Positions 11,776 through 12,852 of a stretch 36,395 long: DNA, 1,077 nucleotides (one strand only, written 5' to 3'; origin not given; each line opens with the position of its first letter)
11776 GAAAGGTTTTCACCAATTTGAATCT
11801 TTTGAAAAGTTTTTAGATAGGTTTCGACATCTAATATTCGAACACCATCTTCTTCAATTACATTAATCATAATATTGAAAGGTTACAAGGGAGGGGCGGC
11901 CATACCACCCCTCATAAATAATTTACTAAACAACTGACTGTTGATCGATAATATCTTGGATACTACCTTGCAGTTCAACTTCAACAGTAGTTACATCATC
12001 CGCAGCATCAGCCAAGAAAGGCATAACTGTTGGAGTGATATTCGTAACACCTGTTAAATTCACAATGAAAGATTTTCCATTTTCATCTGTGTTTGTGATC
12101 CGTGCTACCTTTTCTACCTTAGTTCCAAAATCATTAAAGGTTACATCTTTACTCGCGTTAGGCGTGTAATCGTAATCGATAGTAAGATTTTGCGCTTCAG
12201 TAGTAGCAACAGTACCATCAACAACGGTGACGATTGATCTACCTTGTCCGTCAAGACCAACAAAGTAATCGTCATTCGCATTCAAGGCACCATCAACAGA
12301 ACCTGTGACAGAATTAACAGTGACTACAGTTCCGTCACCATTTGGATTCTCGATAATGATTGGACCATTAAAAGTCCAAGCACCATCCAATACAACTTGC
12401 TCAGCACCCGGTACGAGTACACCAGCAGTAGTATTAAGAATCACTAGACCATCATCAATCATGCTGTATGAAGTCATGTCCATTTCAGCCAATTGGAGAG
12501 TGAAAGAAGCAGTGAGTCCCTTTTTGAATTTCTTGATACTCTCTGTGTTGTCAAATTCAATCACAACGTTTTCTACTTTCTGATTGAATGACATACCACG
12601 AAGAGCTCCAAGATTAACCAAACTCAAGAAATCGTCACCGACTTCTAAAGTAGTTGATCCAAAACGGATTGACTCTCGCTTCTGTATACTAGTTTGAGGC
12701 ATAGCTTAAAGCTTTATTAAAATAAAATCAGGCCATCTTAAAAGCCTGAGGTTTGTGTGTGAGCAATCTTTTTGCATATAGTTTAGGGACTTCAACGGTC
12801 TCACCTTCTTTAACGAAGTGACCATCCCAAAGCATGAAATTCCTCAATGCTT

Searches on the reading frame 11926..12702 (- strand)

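Call 95: search_protein_families(library=pfam, proteins=[window:11926-12702:-], max_evalue=0.001)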
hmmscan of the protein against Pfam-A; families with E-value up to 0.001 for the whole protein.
window:11926-12702:- (258 aa): 1 family
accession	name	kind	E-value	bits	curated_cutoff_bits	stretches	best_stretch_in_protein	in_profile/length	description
PF11578.13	DUF3237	-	0.0006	20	24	0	147-237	18-103/149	Protein of unknown function (DUF3237)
